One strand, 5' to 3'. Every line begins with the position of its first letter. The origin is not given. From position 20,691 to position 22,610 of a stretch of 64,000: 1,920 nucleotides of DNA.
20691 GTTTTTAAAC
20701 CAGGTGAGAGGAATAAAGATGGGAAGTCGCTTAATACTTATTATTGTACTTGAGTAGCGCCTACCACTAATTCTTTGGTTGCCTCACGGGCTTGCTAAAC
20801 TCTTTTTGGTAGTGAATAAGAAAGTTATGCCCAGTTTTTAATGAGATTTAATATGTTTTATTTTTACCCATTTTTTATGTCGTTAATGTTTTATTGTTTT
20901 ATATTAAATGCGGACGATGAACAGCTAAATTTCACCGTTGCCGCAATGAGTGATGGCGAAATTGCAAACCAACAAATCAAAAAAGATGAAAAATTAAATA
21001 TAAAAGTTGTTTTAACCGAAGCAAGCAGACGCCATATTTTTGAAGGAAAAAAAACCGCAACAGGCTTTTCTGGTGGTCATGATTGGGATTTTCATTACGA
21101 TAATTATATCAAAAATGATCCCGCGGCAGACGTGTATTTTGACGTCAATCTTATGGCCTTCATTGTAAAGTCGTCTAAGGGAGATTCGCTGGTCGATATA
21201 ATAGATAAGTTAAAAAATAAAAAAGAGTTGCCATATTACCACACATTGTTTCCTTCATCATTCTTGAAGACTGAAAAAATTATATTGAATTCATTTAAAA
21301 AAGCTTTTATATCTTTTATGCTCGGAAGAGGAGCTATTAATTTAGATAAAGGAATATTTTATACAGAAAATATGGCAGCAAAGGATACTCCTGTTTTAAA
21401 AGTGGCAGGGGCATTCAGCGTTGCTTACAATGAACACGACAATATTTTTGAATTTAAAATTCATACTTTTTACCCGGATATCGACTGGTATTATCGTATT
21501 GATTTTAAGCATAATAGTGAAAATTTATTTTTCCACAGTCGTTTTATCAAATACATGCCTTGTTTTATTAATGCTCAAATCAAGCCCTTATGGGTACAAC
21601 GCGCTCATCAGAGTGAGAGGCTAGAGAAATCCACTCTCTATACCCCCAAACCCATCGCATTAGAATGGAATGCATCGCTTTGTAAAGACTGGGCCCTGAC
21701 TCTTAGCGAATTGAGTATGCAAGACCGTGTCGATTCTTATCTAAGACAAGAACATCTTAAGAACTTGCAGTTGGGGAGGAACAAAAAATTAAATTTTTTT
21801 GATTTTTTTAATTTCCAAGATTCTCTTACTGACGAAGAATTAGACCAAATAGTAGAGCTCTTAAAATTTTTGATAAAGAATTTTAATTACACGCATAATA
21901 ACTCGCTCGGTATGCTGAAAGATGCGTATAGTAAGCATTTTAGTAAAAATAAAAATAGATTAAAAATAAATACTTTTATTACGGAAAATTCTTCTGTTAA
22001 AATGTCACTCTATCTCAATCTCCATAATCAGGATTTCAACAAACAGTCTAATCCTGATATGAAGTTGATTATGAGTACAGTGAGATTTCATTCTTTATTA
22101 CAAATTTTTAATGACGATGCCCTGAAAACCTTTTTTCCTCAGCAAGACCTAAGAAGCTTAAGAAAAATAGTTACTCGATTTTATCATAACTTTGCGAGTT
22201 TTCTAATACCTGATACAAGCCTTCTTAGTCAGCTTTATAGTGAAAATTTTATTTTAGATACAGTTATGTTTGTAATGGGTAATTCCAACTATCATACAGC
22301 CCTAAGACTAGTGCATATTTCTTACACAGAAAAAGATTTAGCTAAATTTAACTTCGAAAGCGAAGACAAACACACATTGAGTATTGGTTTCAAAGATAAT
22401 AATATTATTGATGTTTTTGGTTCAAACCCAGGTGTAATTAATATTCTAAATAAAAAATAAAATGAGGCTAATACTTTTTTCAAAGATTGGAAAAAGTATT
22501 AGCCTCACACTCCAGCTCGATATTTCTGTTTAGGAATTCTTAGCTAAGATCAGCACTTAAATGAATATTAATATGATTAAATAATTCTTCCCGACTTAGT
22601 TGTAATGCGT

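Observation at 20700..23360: Sharply AT-rich island (~25-30% GC vs ~45% flanks) carrying an orphan 539-aa protein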

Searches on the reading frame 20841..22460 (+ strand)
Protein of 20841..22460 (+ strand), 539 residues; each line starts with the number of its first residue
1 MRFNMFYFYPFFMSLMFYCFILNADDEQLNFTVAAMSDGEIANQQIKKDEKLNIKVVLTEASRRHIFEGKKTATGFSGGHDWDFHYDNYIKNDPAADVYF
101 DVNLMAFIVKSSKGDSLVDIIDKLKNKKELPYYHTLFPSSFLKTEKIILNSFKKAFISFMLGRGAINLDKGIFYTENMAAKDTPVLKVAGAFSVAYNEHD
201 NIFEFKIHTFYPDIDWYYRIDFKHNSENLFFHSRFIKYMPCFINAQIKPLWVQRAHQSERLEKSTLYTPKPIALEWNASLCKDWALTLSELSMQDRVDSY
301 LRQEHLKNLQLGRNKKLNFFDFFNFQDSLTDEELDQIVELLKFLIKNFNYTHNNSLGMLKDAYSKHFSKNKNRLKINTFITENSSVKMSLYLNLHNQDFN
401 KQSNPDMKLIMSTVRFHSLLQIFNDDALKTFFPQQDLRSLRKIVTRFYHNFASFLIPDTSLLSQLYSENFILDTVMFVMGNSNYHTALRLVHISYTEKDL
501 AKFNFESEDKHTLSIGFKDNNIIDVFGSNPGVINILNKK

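Call 6: search_protein_families(library=pfam, proteins=[window:20841-22460:+], max_evalue=0.1)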
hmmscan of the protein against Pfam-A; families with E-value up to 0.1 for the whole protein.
window:20841-22460:+ (539 aa): 2 families
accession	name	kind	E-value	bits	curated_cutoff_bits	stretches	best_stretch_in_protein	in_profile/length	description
PF17308.7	Corazonin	-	0.03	15.2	25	1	308-404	24-112/134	Pro-corazonin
PF05911.16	FPP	-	0.064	11.9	40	1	325-467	470-612/871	Filament-like plant protein, long coiled-coil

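Call 8: find_homologous_proteins(query=window:20841-22460:+, max_evalue=0.001)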
Query window:20841-22460:+ (539 aa): 5 proteins with E <= 0.001 among 6945 candidates.
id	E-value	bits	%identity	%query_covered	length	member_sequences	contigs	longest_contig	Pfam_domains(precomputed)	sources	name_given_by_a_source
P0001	0.0e+0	1192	99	99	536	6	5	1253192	-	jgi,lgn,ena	jgi:hypothetical protein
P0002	9.7e-69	251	34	93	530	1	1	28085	-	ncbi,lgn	-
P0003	2.6e-37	147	27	91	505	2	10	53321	-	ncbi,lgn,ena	-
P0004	8.0e-37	145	36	62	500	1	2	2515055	-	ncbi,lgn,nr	ncbi:MAG: hypothetical protein KC505_07680 [Myxococcales bacterium]|nr:hypothetical protein [Myxococ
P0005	1.4e-27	115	32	57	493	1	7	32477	-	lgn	-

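Call 10: find_encoding_contigs(protein=P0002, flank=10000, max_places=4)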
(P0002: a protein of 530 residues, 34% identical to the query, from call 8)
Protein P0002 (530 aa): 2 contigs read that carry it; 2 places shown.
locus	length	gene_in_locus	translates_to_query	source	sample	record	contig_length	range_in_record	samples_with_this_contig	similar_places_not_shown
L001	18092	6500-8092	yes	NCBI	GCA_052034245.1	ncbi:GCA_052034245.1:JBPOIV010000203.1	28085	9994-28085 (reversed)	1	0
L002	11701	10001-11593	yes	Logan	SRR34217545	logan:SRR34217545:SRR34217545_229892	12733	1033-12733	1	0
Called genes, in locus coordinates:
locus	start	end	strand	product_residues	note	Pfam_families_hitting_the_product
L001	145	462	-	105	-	-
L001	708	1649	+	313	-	PF04055:Radical_SAM, PF13353:Fer4_12 (weak), PF06463:Mob_synth_C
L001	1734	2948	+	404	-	PF13576:Pentapeptide_3 (faint)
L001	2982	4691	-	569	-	PF01368:DHH, PF02272:DHHA1, PF17768:RecJ_OB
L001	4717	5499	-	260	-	PF00149:Metallophos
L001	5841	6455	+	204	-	PF02390:Methyltransf_4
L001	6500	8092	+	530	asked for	-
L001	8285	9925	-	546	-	PF00070:Pyr_redox (faint), PF00890:FAD_binding_2 (faint), PF01266:DAO (faint), PF07992:Pyr_redox_2 (faint), PF00732:GMC_oxred_N, PF05199:GMC_oxred_C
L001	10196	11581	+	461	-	PF10009:DUF2252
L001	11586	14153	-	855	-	PF16313:DUF4953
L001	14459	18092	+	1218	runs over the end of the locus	PF16078:2-oxogl_dehyd_N (weak), PF00198:2-oxoacid_dh, PF00676:E1_dh, PF02779:Transket_pyr, PF16870:OxoGdeHyase_C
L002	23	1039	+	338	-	PF00044:Gp_dh_N, PF02800:Gp_dh_C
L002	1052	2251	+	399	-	PF00162:PGK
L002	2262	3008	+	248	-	PF00121:TIM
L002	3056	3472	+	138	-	PF03840:SecG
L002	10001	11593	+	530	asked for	-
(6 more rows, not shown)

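Call 11: find_encoding_contigs(protein=P0004, flank=10000, max_places=4)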
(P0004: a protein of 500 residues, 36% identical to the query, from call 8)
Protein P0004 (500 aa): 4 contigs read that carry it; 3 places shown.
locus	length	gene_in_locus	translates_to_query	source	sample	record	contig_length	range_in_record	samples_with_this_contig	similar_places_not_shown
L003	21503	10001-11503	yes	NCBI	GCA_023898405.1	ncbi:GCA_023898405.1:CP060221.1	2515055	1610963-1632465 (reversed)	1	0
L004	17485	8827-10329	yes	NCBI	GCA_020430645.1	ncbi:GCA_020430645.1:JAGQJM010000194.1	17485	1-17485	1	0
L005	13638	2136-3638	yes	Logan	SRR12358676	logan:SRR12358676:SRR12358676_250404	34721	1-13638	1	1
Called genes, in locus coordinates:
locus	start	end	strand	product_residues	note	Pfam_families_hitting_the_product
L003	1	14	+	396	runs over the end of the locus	-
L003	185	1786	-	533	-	PF13091:PLDc_2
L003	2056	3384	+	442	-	PF00300:His_Phos_1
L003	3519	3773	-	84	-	-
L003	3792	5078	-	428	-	PF00245:Alk_phosphatase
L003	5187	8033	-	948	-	PF02463:SMC_N (faint), PF13191:AAA_16 (faint), PF13555:AAA_29 (faint), PF20703:nSTAND1 (faint), PF17760:UvrA_inter, PF17755:UvrA_DNA-bind, PF00005:ABC_tran (weak)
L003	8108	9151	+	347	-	PF01820:Dala_Dala_lig_N, PF02655:ATP-grasp_3, PF07478:Dala_Dala_lig_C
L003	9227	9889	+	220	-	PF00849:PseudoU_synth_2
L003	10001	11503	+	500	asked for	-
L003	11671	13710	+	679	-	PF00375:SDF, PF00497:SBP_bac_3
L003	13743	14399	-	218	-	PF00620:RhoGAP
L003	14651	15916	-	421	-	PF00109:ketoacyl-synt, PF02801:Ketoacyl-synt_C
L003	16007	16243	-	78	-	PF23297:ACP_SdgA_C (weak), PF00550:PP-binding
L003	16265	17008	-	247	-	PF00106:adh_short, PF08659:KR, PF13561:adh_short_C2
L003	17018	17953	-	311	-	PF00698:Acyl_transf_1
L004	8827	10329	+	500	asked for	-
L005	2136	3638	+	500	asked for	-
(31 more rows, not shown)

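Call 12: find_encoding_contigs(protein=P0003, flank=10000, max_places=4)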
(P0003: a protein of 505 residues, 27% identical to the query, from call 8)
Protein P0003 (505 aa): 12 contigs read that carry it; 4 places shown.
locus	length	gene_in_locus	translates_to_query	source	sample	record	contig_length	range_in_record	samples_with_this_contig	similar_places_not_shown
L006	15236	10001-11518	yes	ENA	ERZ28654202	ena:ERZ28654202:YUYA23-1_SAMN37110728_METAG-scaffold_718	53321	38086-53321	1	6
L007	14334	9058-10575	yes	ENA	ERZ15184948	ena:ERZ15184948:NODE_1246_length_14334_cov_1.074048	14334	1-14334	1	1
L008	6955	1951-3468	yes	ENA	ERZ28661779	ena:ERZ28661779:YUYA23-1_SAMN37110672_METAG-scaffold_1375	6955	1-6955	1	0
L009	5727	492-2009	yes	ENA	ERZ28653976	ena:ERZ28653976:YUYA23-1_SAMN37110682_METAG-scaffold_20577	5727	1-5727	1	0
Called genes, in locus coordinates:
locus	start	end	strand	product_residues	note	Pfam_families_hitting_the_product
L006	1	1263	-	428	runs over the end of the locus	PF01926:MMR_HSR1 (faint), PF04548:AIG1 (faint)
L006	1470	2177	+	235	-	PF13540:RCC1_2 (faint)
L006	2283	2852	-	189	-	-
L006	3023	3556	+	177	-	PF22769:DCD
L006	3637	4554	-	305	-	-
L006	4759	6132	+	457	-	PF00289:Biotin_carb_N, PF02786:CPSase_L_D2, PF02222:ATP-grasp, PF07478:Dala_Dala_lig_C, PF02785:Biotin_carb_C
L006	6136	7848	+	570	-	PF01039:Carboxyl_trans, PF03255:ACCA (faint)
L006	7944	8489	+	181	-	PF00364:Biotin_lipoyl (weak)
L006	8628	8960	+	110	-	-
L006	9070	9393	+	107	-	-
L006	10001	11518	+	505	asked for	-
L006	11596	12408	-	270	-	-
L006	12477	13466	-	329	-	-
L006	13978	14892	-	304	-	-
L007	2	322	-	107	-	?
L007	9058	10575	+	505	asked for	-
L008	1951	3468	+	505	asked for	-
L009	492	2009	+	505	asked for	-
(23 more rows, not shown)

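Call 13: find_encoding_contigs(protein=P0001, flank=10000, max_places=6)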
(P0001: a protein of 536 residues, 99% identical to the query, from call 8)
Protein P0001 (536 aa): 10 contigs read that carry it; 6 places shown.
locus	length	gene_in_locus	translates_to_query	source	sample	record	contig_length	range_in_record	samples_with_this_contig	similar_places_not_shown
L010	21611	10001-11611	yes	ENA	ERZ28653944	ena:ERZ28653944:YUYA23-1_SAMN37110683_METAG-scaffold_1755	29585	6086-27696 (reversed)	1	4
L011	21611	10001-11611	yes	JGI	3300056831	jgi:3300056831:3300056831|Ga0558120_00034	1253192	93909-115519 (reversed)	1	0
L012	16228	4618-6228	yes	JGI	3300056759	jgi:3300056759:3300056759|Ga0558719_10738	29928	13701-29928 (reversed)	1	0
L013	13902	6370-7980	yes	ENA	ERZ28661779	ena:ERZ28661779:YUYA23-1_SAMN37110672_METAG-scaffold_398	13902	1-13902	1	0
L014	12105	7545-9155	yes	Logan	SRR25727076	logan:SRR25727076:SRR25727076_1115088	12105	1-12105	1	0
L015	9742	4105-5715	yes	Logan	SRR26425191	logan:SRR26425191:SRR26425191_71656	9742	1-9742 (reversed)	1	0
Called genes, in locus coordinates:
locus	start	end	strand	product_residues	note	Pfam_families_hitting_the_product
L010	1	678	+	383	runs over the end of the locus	-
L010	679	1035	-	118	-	-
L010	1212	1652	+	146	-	PF00856:SET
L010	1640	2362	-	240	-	PF00005:ABC_tran, PF13401:AAA_22 (faint), PF13304:AAA_21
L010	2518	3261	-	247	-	PF22435:MRM3-like_sub_bind (faint), PF00588:SpoU_methylase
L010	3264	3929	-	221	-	PF00877:NLPC_P60 (weak)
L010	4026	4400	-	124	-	PF01242:PTPS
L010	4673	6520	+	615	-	PF00575:S1, PF21710:Spt6_S1 (faint), PF00575:S1, PF23459:S1_RRP5 (weak), PF00575:S1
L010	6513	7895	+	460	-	PF00919:UPF0004, PF04055:Radical_SAM, PF18693:TRAM_2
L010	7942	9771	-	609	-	PF00664:ABC_membrane (weak), PF00005:ABC_tran, PF02463:SMC_N (faint)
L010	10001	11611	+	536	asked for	-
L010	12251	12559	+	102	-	-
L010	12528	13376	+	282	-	-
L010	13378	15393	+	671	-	PF03412:Peptidase_C39, PF00005:ABC_tran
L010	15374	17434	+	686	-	PF00005:ABC_tran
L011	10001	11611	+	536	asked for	-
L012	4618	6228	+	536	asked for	-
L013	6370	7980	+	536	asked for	-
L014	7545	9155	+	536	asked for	-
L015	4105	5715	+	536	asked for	-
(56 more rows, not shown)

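Call 14: find_encoding_contigs(protein=P0005, flank=10000, max_places=4)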
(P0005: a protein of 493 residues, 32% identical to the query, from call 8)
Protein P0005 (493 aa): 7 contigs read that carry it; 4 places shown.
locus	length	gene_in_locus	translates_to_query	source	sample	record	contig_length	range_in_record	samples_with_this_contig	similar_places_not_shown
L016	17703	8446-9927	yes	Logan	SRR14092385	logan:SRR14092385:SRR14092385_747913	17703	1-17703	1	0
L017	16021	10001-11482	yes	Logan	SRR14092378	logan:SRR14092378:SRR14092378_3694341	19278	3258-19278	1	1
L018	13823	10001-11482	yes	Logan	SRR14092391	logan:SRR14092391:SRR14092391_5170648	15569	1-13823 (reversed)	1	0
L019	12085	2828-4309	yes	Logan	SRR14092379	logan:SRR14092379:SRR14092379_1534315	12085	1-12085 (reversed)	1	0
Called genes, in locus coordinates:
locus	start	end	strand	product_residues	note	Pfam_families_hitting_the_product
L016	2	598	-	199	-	?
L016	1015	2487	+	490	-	-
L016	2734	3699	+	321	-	PF12678:zf-rbx1 (weak), PF13920:zf-C3HC4_3 (weak), PF00097:zf-C3HC4, PF13639:zf-RING_2, PF13923:zf-C3HC4_2, PF17123:zf-RING_11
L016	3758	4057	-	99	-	-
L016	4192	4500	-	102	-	-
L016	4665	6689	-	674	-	-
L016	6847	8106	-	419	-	-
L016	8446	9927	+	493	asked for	-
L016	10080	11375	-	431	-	PF13489:Methyltransf_23 (faint)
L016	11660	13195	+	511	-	-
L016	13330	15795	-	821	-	PF02518:HATPase_c, PF00204:DNA_gyraseB, PF01751:Toprim, PF21249:GyrB_hook, PF18053:GyrB_insert (weak), PF00986:DNA_gyraseB_C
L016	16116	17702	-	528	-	?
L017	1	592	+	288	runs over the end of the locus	-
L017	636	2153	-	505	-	-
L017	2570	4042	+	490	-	-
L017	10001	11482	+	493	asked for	-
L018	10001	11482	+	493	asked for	-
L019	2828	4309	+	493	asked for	-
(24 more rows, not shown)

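Call 15: search_protein_representatives(protein=window:20841-22460:+)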
Query: 539 residues. Proteins with E-value up to 0.001 (for the whole library): 28; up to 1e-10: 25; up to 1e-30: 5. The best 28 are listed.
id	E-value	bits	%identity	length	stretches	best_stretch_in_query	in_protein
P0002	3.1e-69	250.6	36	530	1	8-520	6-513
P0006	3.8e-48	180.9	35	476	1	54-468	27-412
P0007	1.6e-43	165.7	34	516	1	45-510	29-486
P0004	2.5e-37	145.2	35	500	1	55-473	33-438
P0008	4.2e-32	128.0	31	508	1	50-488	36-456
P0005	4.4e-28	114.8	34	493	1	56-392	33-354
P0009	1.1e-26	110.2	36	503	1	54-349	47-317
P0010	1.1e-26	110.2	36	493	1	53-363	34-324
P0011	1.8e-26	109.4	32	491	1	55-473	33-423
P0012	1.0e-24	103.7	39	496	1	52-237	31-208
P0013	1.1e-24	103.6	35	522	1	55-348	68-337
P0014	1.4e-24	103.2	39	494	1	54-309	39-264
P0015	4.2e-24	101.6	39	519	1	45-238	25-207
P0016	2.2e-23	99.2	82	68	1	1-60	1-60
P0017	4.4e-23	98.3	41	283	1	110-351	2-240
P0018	1.2e-22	96.8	33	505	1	52-361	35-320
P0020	2.3e-21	92.6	39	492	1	8-235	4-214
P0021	1.7e-20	89.8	33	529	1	54-343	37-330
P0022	4.9e-18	81.6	31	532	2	47-235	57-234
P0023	2.2e-17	79.5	37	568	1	47-259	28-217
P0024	2.1e-16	76.2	28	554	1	51-506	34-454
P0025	6.5e-16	74.6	27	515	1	50-351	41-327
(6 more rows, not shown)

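Call 19: search_protein_families(library=pfam, alignment_id=A1, max_evalue=1)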
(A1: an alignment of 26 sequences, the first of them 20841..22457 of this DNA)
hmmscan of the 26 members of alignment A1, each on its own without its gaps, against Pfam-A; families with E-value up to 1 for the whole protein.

A. member 1, window:20841-22457:+ (539 aa): 2 families
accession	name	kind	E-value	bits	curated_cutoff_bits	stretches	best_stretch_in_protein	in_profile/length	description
PF17308.7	Corazonin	-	0.03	15.2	25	1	308-404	24-112/134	Pro-corazonin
PF05911.16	FPP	-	0.064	11.9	40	1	325-467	470-612/871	Filament-like plant protein, long coiled-coil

B. families by the number of members that match (of 26 scanned): 16 families
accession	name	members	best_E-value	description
PF14436.11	EndoU_bacteria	9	9.3e-05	Bacterial EndoU nuclease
PF15595.11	Imm51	3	0.025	Immunity protein 51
PF16064.11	DUF4806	1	0.00034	Domain of unknown function (DUF4806)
PF17833.7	pre-PUA_NIP7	1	0.014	NIP7/UPF0113, pre-PUA domain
PF17308.7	Corazonin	1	0.03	Pro-corazonin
PF04848.19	Pox_A22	1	0.037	Poxvirus A22 protein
PF08698.16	Fcf2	1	0.039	Fcf2 pre-rRNA processing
PF05911.16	FPP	1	0.064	Filament-like plant protein, long coiled-coil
PF16313.11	DUF4953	1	0.072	Met-zincin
PF23864.1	DUF7222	1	0.15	Domain of unknown function (DUF7222)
PF09403.15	FadA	1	0.17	Adhesion protein FadA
PF16156.12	DUF4864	1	0.2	Domain of unknown function (DUF4864)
PF16306.11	DUF4948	1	0.21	Domain of unknown function (DUF4948)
PF08152.18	GUCT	1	0.24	GUCT (NUC152) domain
PF18519.6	Sgf11_N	1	0.28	SAGA-associated factor 11 N-terminal domain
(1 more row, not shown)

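Call 20: search_solved_structures(query=A1, max_evalue=10, show_alignments=4)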
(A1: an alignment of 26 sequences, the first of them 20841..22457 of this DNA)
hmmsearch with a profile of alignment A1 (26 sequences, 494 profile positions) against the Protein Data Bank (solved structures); distinct sequences matched with E-value up to 10: 0.

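Call 25: find_related_loci(query=A2, collection=genome_contigs, flank=8000)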
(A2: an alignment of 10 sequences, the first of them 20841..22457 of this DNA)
Query A2 (539 aa) in genome_contigs; peptide patterns used: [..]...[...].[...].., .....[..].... (x = any residue, [..] = any of these).
20 stretches matched a pattern; 3 encode a relative of the query (tblastn E <= 1e-3); 3 distinct loci.
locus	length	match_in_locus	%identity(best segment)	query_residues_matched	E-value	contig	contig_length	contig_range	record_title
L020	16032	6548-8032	34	19-518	6e-72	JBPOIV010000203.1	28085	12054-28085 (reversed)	MAG: Myxococcota bacterium isolate MAG_886 c_000000593846, whole genome shotgun sequence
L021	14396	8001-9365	31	50-512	7e-50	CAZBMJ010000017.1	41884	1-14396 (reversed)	MAG TPA_asm: uncultured Myxococcales bacterium isolate SRP286056_co1_508 genome assembly, contig: NODE_927_length_41884_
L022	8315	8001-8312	51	51-149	6e-24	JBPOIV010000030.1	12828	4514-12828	MAG: Myxococcota bacterium isolate MAG_886 c_000000593865, whole genome shotgun sequence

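Call 28: predict_structure(alignment_id=A1)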
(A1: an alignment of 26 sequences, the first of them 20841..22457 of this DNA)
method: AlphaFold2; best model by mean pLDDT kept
length: 539 residues; sequences in the alignment: 26
mean_pLDDT: 80.0   pTM: 0.80
mean pLDDT of the five models: 80.0, 78.4, 78.0, 77.8, 76.7
residues with pLDDT >= 90: 228; 70-90: 182; 50-70: 56; < 50: 73
segments of 3 or more residues with pLDDT < 50: 278-282, 377-402, 498-539
pLDDT, mean of each block of 10 residues (from residue 1): 70 81 79 95 94 97 95 89 96 92 95 95 93 96 95 96 94 88 88 97 98 95 92 89 79 77 75 64 73 89 79 75 79 90 86 82 82 51 40 41 73 86 80 83 93 92 92 71 68 61 43 46 39 29
secondary structure, 60 per line:
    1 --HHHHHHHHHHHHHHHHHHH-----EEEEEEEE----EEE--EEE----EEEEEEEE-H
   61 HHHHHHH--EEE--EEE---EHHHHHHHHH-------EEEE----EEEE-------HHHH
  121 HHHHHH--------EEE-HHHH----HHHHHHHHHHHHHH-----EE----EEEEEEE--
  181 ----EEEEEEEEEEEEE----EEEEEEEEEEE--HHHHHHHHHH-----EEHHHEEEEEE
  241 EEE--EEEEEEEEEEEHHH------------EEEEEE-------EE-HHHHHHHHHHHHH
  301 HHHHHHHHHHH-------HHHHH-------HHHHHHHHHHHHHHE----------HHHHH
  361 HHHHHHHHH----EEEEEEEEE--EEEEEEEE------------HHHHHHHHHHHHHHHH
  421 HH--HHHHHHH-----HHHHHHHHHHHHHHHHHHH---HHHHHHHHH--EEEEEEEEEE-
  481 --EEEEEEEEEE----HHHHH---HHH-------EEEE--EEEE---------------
elements in order: H3-21 E27-34 E39-41 E44-46 E51-58 H60-67 E70-72 E75-77 H82-90 E98-101 E106-109 H117-126 E135-137 H139-142 H147-160 E172-178 E185-197 E202-212 H215-224 E235-243 E246-256 E272-277 H288-311 H319-323 H331-344 H356-369 E374-382 E385-392 H405-422 H425-431 H437-455 H459-467 E470-479 E483-492 H497-501 E515-518 E521-524
